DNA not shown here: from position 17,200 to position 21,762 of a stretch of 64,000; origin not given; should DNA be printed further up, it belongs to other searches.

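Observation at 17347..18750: AglB oligosaccharyltransferase with ~450-aa C-terminal extension of four Cna-B/CarboxypepD_reg-like repeats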

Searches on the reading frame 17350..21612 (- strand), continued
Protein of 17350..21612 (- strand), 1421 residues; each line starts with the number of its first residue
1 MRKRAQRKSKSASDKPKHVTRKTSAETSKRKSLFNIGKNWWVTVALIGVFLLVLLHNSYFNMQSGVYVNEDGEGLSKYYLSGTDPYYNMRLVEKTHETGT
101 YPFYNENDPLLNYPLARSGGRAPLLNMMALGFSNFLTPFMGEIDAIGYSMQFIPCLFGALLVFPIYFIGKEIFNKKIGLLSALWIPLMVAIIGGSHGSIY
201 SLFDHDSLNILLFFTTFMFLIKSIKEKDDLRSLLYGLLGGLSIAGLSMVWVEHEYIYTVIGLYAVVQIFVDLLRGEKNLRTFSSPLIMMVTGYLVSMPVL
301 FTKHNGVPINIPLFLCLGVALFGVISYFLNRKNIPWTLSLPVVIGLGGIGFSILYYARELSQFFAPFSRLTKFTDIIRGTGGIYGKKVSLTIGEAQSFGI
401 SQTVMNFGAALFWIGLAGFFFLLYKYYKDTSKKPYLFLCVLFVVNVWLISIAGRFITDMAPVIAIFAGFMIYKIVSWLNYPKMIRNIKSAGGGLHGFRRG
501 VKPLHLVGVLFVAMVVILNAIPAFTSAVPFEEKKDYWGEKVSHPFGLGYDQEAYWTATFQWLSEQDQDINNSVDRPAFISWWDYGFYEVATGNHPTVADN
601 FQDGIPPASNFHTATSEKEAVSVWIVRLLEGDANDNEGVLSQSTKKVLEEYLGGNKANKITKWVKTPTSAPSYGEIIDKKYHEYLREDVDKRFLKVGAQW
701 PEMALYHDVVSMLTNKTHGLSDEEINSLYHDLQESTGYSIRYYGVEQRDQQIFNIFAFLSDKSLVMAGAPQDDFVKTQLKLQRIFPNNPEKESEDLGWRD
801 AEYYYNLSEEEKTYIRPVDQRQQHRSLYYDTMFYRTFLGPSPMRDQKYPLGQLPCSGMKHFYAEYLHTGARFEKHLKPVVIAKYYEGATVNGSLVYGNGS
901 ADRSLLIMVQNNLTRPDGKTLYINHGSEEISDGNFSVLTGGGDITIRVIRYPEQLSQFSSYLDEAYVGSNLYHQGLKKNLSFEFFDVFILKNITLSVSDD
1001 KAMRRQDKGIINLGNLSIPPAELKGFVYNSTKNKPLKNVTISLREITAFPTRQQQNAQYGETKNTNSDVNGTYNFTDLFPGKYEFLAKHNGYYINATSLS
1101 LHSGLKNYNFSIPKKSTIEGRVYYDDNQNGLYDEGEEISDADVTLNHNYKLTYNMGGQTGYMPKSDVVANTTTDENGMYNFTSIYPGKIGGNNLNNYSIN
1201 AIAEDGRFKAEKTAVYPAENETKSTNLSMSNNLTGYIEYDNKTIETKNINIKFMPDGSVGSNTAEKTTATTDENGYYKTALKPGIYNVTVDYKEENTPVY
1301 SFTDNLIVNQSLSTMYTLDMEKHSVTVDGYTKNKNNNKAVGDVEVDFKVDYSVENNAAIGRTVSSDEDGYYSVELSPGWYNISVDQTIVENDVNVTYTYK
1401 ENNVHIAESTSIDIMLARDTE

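Call 5: find_homologous_proteins(query=window:17350-21612:-, max_evalue=0.00001)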
Query window:17350-21612:- (1421 aa): 464 proteins with E <= 0.00001 among 8000 candidates; the best 120 are listed.
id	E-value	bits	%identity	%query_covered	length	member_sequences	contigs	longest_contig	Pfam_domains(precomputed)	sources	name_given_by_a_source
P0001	0.0e+0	3276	100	100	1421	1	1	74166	PF13715.13,PF02516.21,PF23194.2,PF17802.8,PF13620.13,PF22904.4,PF17210.10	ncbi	ncbi:MAG: STT3 domain-containing protein [Candidatus Thermoplasmatota archaeon]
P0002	0.0e+0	1638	52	100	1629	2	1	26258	PF10670.16,PF02516.21,PF02369.23,PF23194.2,PF17802.8,PF13620.13,PF22904.4,PF17210.10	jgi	-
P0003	0.0e+0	1613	52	100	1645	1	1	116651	PF22627.1,PF02516.21,PF02369.23,PF17802.8,PF13620.13,PF22904.4,PF17210.10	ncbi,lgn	-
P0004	0.0e+0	1527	51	98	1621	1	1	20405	PF10670.16,PF22627.1,PF02516.21,PF12866.14,PF13620.13,PF22904.4,PF17210.10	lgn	-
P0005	0.0e+0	1424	49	99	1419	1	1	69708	PF02516.21,PF13620.13,PF22904.4,PF17210.10,PF13231.13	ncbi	-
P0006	0.0e+0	1383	46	98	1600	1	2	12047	PF10670.16,PF13715.13,PF22627.1,PF02516.21,PF23194.2,PF17802.8,PF13620.13,PF22904.4,PF17210.10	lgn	-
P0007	0.0e+0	1330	45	100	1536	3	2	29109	PF02516.21,PF13620.13,PF22904.4,PF17210.10,PF13231.13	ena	-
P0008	0.0e+0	1297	45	100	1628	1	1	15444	PF02516.21,PF13620.13,PF22904.4,PF17210.10,PF13231.13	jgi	-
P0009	0.0e+0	1279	46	98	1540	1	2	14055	PF02516.21,PF13620.13,PF22904.4,PF17210.10,PF13231.13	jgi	-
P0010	0.0e+0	1255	44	98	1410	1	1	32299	PF02516.21,PF13620.13,PF22904.4,PF17210.10,PF13231.13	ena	-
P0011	0.0e+0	1248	45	98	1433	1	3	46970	PF10670.16,PF02516.21,PF20598.5,PF17802.8,PF13620.13,PF22904.4,PF17210.10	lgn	-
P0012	0.0e+0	1245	44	98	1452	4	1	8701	PF10670.16,PF02516.21,PF23194.2,PF17802.8,PF13620.13,PF22904.4,PF17210.10,PF13231.13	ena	-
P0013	0.0e+0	1243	44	100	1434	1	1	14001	PF02516.21,PF17802.8,PF13620.13,PF22904.4,PF17210.10,PF13231.13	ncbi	ncbi:MAG: STT3 domain-containing protein [Candidatus Thermoplasmatota archaeon]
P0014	0.0e+0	1241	44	100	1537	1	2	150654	PF22627.1,PF02516.21,PF13620.13,PF22904.4,PF13231.13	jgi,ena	-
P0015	0.0e+0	1236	45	100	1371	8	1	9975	PF02516.21,PF17802.8,PF13620.13,PF22904.4,PF17210.10,PF13231.13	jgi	-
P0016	0.0e+0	1231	45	98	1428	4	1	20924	PF02516.21,PF13620.13,PF22904.4,PF17210.10,PF13231.13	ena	-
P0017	0.0e+0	1230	45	98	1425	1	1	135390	PF02516.21,PF13620.13,PF22904.4,PF17210.10,PF13231.13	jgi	jgi:dolichyl-diphosphooligosaccharide--protein glycosyltransferase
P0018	0.0e+0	1227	45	99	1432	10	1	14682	PF02516.21,PF13620.13,PF22904.4,PF17210.10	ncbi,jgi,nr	ncbi:MAG: hypothetical protein DRM98_00560 [Thermoplasmata archaeon]|nr:MAG: hypothetical protein DR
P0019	0.0e+0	1225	45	100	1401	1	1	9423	PF02516.21,PF20598.5,PF13620.13,PF22904.4,PF17210.10,PF13231.13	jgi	jgi:dolichyl-diphosphooligosaccharide--protein glycosyltransferase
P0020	0.0e+0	1220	45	99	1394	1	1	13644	PF02516.21,PF23194.2,PF13620.13,PF22904.4,PF17210.10,PF13231.13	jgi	-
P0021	0.0e+0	1220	44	100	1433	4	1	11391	PF10670.16,PF02516.21,PF20598.5,PF17802.8,PF13620.13,PF22904.4,PF17210.10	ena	-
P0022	0.0e+0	1218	44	100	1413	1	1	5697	PF13715.13,PF02516.21,PF13620.13,PF22904.4,PF17210.10,PF13231.13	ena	-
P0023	0.0e+0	1218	45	100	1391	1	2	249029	PF02516.21,PF17802.8,PF13620.13,PF22904.4,PF17210.10,PF13231.13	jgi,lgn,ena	-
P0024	0.0e+0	1216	45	100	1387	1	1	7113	PF02516.21,PF17802.8,PF13620.13,PF22904.4,PF17210.10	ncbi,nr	ncbi:MAG: glycosyltransferase family 39 protein [Euryarchaeota archaeon]|nr:glycosyltransferase fami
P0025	0.0e+0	1216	46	97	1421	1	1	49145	PF22627.1,PF02516.21,PF17802.8,PF13620.13,PF22904.4,PF17210.10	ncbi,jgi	-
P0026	0.0e+0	1216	43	98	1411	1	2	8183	PF02516.21,PF13620.13,PF22904.4,PF17210.10,PF13231.13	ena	-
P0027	0.0e+0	1213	45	100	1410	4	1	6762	PF02516.21,PF13620.13,PF22904.4,PF17210.10,PF13231.13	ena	-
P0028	0.0e+0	1213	43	98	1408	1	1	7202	PF02516.21,PF13620.13,PF22904.4,PF17210.10,PF13231.13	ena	-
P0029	0.0e+0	1213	45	100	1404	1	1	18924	PF02516.21,PF17802.8,PF13620.13,PF22904.4,PF17210.10,PF13231.13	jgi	jgi:dolichyl-diphosphooligosaccharide--protein glycosyltransferase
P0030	0.0e+0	1212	45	100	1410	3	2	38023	PF02516.21,PF13620.13,PF22904.4,PF17210.10,PF13231.13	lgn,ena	-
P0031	0.0e+0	1211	44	99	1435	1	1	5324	PF10670.16,PF02516.21,PF20598.5,PF13620.13,PF22904.4,PF17210.10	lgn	-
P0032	0.0e+0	1211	43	99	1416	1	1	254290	PF02516.21,PF17802.8,PF13620.13,PF22904.4,PF17210.10,PF13231.13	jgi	jgi:dolichyl-diphosphooligosaccharide--protein glycosyltransferase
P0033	0.0e+0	1210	44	99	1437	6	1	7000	PF10670.16,PF02516.21,PF20598.5,PF13620.13,PF22904.4,PF17210.10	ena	-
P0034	0.0e+0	1209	44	100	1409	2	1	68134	PF02516.21,PF17802.8,PF13620.13,PF22904.4,PF17210.10,PF13231.13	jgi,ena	-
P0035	0.0e+0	1206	45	99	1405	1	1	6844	PF02516.21,PF13620.13,PF22904.4,PF17210.10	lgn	-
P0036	0.0e+0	1201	44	100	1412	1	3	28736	PF02516.21,PF17802.8,PF13620.13,PF22904.4,PF17210.10,PF13231.13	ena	-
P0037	0.0e+0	1201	45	100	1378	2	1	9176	PF02516.21,PF17802.8,PF13620.13,PF22904.4,PF17210.10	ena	-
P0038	0.0e+0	1201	44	100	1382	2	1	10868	PF10670.16,PF02516.21,PF23194.2,PF17802.8,PF13620.13,PF22904.4,PF17210.10,PF13231.13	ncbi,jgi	ncbi:MAG: STT3 domain-containing protein [Thermoplasmatota archaeon]|jgi:dolichyl-diphosphooligosacc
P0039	0.0e+0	1201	43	98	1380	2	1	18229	PF02516.21,PF23194.2,PF20598.5,PF13620.13,PF22904.4,PF17210.10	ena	-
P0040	0.0e+0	1199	44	100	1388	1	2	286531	PF02516.21,PF17802.8,PF13620.13,PF22904.4,PF17210.10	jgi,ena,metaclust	metaclust:\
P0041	0.0e+0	1198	43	99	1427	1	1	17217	PF02516.21,PF17802.8,PF13620.13,PF22904.4,PF17210.10,PF13231.13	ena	-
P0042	0.0e+0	1198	45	97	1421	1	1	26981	PF02516.21,PF13620.13,PF22904.4,PF17210.10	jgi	-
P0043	0.0e+0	1197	45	100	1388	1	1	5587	PF10670.16,PF02516.21,PF17802.8,PF13620.13,PF22904.4,PF17210.10,PF13231.13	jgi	jgi:asparagine N-glycosylation enzyme membrane subunit Stt3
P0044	0.0e+0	1197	47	91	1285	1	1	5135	PF02516.21,PF17802.8,PF00775.28,PF13620.13,PF22904.4,PF17210.10,PF13231.13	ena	-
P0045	0.0e+0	1197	44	99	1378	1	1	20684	PF02516.21,PF17802.8,PF13620.13,PF22904.4,PF17210.10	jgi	jgi:asparagine N-glycosylation enzyme membrane subunit Stt3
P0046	0.0e+0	1194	44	100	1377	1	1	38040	PF10670.16,PF02516.21,PF17802.8,PF13620.13,PF22904.4,PF17210.10,PF13231.13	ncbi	-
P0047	0.0e+0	1194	47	90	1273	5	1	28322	PF02516.21,PF17802.8,PF13620.13,PF22904.4,PF17210.10,PF13231.13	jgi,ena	-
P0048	0.0e+0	1194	44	100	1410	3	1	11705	PF02516.21,PF13620.13,PF22904.4,PF17210.10,PF13231.13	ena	-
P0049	0.0e+0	1193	44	100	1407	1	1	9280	PF02516.21,PF13620.13,PF22904.4,PF17210.10,PF13231.13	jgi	jgi:dolichyl-diphosphooligosaccharide--protein glycosyltransferase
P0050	0.0e+0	1192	44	99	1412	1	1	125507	PF02516.21,PF13620.13,PF22904.4,PF17210.10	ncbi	-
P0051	0.0e+0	1192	46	91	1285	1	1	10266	PF02516.21,PF17802.8,PF00775.28,PF13620.13,PF22904.4,PF17210.10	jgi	-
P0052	0.0e+0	1191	44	99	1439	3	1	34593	PF13715.13,PF02516.21,PF17802.8,PF13620.13,PF22904.4,PF17210.10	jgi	jgi:dolichyl-diphosphooligosaccharide--protein glycosyltransferase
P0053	0.0e+0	1191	43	98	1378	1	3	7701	PF10670.16,PF02516.21,PF17802.8,PF13620.13,PF22904.4,PF17210.10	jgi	jgi:asparagine N-glycosylation enzyme membrane subunit Stt3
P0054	0.0e+0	1191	46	91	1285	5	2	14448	PF02516.21,PF17802.8,PF13620.13,PF22904.4,PF17210.10,PF13231.13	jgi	-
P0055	0.0e+0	1191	43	99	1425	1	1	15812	PF02516.21,PF17802.8,PF13620.13,PF22904.4,PF17210.10,PF13231.13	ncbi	-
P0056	0.0e+0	1190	44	100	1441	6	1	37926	PF13715.13,PF02516.21,PF23194.2,PF17802.8,PF13620.13,PF22904.4,PF17210.10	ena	-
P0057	0.0e+0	1188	44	99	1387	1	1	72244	PF13715.13,PF02516.21,PF17802.8,PF13620.13,PF22904.4,PF17210.10,PF13231.13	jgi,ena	-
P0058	0.0e+0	1187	44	100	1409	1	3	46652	PF02516.21,PF13620.13,PF22904.4,PF17210.10,PF13231.13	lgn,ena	-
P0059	0.0e+0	1187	46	91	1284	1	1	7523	PF02516.21,PF17802.8,PF13620.13,PF22904.4,PF17210.10,PF13231.13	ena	-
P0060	0.0e+0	1187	44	98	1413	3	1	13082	PF02516.21,PF13620.13,PF22904.4,PF17210.10,PF13231.13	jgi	jgi:dolichyl-diphosphooligosaccharide--protein glycosyltransferase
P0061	0.0e+0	1187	44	100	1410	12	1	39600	PF02516.21,PF13620.13,PF22904.4,PF17210.10,PF13231.13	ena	-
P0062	0.0e+0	1186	44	100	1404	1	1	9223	PF02516.21,PF17802.8,PF13620.13,PF22904.4,PF17210.10,PF13231.13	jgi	jgi:dolichyl-diphosphooligosaccharide--protein glycosyltransferase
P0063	0.0e+0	1186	44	99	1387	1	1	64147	PF02516.21,PF23194.2,PF17802.8,PF13620.13,PF22904.4,PF17210.10,PF13231.13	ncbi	-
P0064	0.0e+0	1185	44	100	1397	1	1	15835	PF02516.21,PF17802.8,PF13620.13,PF22904.4,PF17210.10,PF13231.13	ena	-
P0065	0.0e+0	1184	44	98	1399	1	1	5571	PF02516.21,PF23194.2,PF17802.8,PF13620.13,PF22904.4,PF17210.10,PF13231.13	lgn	-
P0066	0.0e+0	1184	44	100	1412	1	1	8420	PF02516.21,PF13620.13,PF22904.4,PF17210.10,PF13231.13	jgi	jgi:asparagine N-glycosylation enzyme membrane subunit Stt3/protocatechuate 3,4-dioxygenase beta sub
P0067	0.0e+0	1182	42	100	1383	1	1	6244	PF02516.21,PF17802.8,PF13620.13,PF22904.4,PF17210.10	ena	-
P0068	0.0e+0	1182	43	98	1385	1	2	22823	PF02516.21,PF17802.8,PF13620.13,PF22904.4,PF17210.10,PF13231.13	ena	-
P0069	0.0e+0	1182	46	97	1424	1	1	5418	PF02516.21,PF17802.8,PF13620.13,PF22904.4,PF17210.10,PF13231.13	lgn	-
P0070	0.0e+0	1180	43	100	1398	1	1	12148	PF02516.21,PF17802.8,PF13620.13,PF22904.4,PF17210.10,PF13231.13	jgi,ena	-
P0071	0.0e+0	1179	44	99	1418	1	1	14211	PF02516.21,PF13620.13,PF22904.4,PF17210.10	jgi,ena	-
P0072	0.0e+0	1179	46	92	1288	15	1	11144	PF02516.21,PF17802.8,PF13620.13,PF22904.4,PF17210.10,PF13231.13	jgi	-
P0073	0.0e+0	1178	47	91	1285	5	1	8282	PF02516.21,PF17802.8,PF13620.13,PF22904.4,PF17210.10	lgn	-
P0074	0.0e+0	1177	44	98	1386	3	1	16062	PF02516.21,PF17802.8,PF13620.13,PF22904.4,PF17210.10,PF13231.13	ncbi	-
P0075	0.0e+0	1177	43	98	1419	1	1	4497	PF02516.21,PF13620.13,PF22904.4,PF17210.10,PF13231.13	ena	-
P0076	0.0e+0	1177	45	97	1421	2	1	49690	PF02516.21,PF13620.13,PF17210.10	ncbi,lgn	-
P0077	0.0e+0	1177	44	99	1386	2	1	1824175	PF13715.13,PF02516.21,PF17802.8,PF13620.13,PF22904.4,PF17210.10,PF13231.13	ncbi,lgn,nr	ncbi:MAG: glycosyltransferase family 39 protein [Thermoplasmatales archaeon]|nr:MAG: glycosyltransfe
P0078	0.0e+0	1177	44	97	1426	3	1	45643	PF22627.1,PF02516.21,PF13620.13,PF22904.4,PF17210.10,PF13231.13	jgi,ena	-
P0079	0.0e+0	1176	44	91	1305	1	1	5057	PF13715.13,PF02516.21,PF17802.8,PF13620.13,PF22904.4,PF17210.10,PF13231.13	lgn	-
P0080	0.0e+0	1176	42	98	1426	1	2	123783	PF02516.21,PF17802.8,PF13620.13,PF22904.4,PF17210.10,PF13231.13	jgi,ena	-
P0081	0.0e+0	1175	46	91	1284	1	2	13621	PF02516.21,PF17802.8,PF13620.13,PF22904.4,PF17210.10,PF13231.13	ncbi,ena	-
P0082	0.0e+0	1175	42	98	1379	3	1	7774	PF02516.21,PF23194.2,PF17802.8,PF13620.13,PF22904.4,PF17210.10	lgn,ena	-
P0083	0.0e+0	1174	44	100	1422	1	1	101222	PF10670.16,PF02516.21,PF17802.8,PF13620.13,PF22904.4,PF17210.10,PF13231.13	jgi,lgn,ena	-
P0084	0.0e+0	1173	43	100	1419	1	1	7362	PF02516.21,PF17802.8,PF13620.13,PF22904.4,PF17210.10,PF13231.13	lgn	-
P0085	0.0e+0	1172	45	99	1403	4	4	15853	PF02516.21,PF20598.5,PF13620.13,PF22904.4,PF17210.10,PF13231.13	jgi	jgi:dolichyl-phosphooligosaccharide-protein glycotransferase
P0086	0.0e+0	1172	46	91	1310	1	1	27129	PF02516.21,PF17802.8,PF13620.13,PF22904.4,PF17210.10,PF13231.13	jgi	jgi:dolichyl-diphosphooligosaccharide--protein glycosyltransferase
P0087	0.0e+0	1171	44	98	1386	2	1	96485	PF02516.21,PF17802.8,PF13620.13,PF22904.4,PF17210.10,PF13231.13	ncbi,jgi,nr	ncbi:hypothetical protein AYK20_00035 [Thermoplasmatales archaeon SG8-52-1]|nr:MAG: hypothetical pro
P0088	0.0e+0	1171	43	100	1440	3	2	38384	PF10670.16,PF13715.13,PF02516.21,PF17802.8,PF13620.13,PF22904.4,PF17210.10,PF13231.13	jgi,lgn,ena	-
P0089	0.0e+0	1171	44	98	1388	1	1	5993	PF02516.21,PF13620.13,PF17210.10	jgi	-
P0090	0.0e+0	1170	43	100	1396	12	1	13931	PF02516.21,PF23194.2,PF17802.8,PF13620.13,PF22904.4,PF17210.10,PF13231.13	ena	-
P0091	0.0e+0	1168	45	97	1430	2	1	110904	PF02516.21,PF17802.8,PF13620.13,PF22904.4,PF17210.10,PF13231.13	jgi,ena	-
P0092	0.0e+0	1168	43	100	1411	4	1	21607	PF02516.21,PF13620.13,PF22904.4,PF17210.10,PF13231.13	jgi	jgi:dolichyl-diphosphooligosaccharide--protein glycosyltransferase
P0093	0.0e+0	1167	44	98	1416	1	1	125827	PF02516.21,PF02369.23,PF17802.8,PF13620.13,PF22904.4,PF17210.10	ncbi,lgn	-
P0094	0.0e+0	1166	43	100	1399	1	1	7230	PF02516.21,PF23194.2,PF13620.13,PF22904.4,PF17210.10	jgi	jgi:dolichyl-diphosphooligosaccharide--protein glycosyltransferase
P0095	0.0e+0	1164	43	100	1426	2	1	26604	PF02516.21,PF13620.13,PF22904.4,PF17210.10,PF13231.13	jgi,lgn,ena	-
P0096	0.0e+0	1164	45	100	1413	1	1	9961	PF22627.1,PF02516.21,PF17802.8,PF13620.13,PF22904.4,PF17210.10,PF13231.13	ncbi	-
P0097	0.0e+0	1164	46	91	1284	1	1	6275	PF02516.21,PF17802.8,PF13620.13,PF22904.4,PF17210.10,PF13231.13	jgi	-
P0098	0.0e+0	1164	42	98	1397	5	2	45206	PF02516.21,PF23194.2,PF13620.13,PF22904.4,PF17210.10,PF13231.13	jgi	jgi:dolichyl-diphosphooligosaccharide--protein glycosyltransferase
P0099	0.0e+0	1163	43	99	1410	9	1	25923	PF02516.21,PF20598.5,PF17802.8,PF13620.13,PF22904.4,PF17210.10,PF13231.13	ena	-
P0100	0.0e+0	1162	44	91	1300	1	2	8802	PF13715.13,PF02516.21,PF17802.8,PF00775.28,PF13620.13,PF22904.4,PF17210.10,PF13231.13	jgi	-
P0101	0.0e+0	1162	43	98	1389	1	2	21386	PF02516.21,PF17802.8,PF13620.13,PF22904.4,PF17210.10,PF13231.13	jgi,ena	-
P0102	0.0e+0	1161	45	97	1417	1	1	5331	PF02516.21,PF13620.13,PF17210.10,PF13231.13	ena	-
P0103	0.0e+0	1161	43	100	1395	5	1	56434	PF02516.21,PF23194.2,PF17802.8,PF13620.13,PF22904.4,PF17210.10,PF13231.13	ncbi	-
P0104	0.0e+0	1160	43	100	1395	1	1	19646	PF02516.21,PF23194.2,PF17802.8,PF23193.2,PF13620.13,PF22904.4,PF17210.10,PF13231.13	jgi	jgi:dolichyl-diphosphooligosaccharide--protein glycosyltransferase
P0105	0.0e+0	1159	44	98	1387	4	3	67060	PF02516.21,PF17802.8,PF13620.13,PF22904.4,PF17210.10,PF13231.13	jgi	-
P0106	0.0e+0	1158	43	100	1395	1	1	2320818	PF22627.1,PF02516.21,PF23194.2,PF17802.8,PF13620.13,PF22904.4,PF17210.10,PF13231.13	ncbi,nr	ncbi:MAG: glycosyltransferase family 39 protein [Thermoplasmatales archaeon]|nr:MAG: glycosyltransfe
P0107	0.0e+0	1157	42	99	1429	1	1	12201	PF02516.21,PF13620.13,PF22904.4,PF17210.10,PF13231.13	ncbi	-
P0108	0.0e+0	1157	43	97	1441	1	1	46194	PF02516.21,PF17802.8,PF13620.13,PF22904.4,PF17210.10,PF13231.13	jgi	-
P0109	0.0e+0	1157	43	100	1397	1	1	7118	PF02516.21,PF17802.8,PF13620.13,PF22904.4,PF17210.10,PF13231.13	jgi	jgi:dolichyl-diphosphooligosaccharide--protein glycosyltransferase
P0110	0.0e+0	1156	42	100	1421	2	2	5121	PF02516.21,PF17802.8,PF13620.13,PF22904.4,PF17210.10,PF13231.13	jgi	-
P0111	0.0e+0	1156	43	98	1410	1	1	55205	PF10670.16,PF02516.21,PF20598.5,PF17802.8,PF13620.13,PF22904.4,PF17210.10,PF13231.13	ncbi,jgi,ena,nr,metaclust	ncbi:hypothetical protein AYK24_02260 [Thermoplasmatales archaeon SG8-52-4]|nr:MAG: hypothetical pro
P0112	0.0e+0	1155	42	99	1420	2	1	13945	PF02516.21,PF17802.8,PF13620.13,PF22904.4,PF17210.10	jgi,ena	-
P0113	0.0e+0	1153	44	99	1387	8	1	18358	PF13715.13,PF02516.21,PF17802.8,PF13620.13,PF22904.4,PF17210.10,PF13231.13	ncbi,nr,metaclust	ncbi:hypothetical protein AYK20_08655 [Thermoplasmatales archaeon SG8-52-1]|nr:MAG: hypothetical pro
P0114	0.0e+0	1153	43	99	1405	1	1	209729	PF13715.13,PF02516.21,PF13620.13,PF22904.4,PF17210.10,PF13231.13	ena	-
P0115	0.0e+0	1152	43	100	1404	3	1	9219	PF02516.21,PF17802.8,PF13620.13,PF22904.4,PF17210.10,PF13231.13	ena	-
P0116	0.0e+0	1151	44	91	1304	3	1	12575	PF10670.16,PF02516.21,PF20598.5,PF17802.8,PF00775.28,PF13620.13,PF22904.4,PF17210.10,PF13231.13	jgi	-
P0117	0.0e+0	1151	45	91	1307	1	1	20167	PF02516.21,PF17802.8,PF13620.13,PF22904.4,PF17210.10,PF13231.13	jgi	-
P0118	0.0e+0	1150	42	100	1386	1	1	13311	PF13715.13,PF02516.21,PF02369.23,PF17802.8,PF00775.28,PF13620.13,PF22904.4,PF17210.10,PF13231.13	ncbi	-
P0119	0.0e+0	1150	43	99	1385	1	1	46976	PF13715.13,PF22627.1,PF02516.21,PF17802.8,PF13620.13,PF22904.4,PF17210.10,PF13231.13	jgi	jgi:dolichyl-diphosphooligosaccharide--protein glycosyltransferase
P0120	0.0e+0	1149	44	98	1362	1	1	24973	PF13715.13,PF02516.21,PF17802.8,PF13620.13,PF22904.4,PF17210.10,PF13231.13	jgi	-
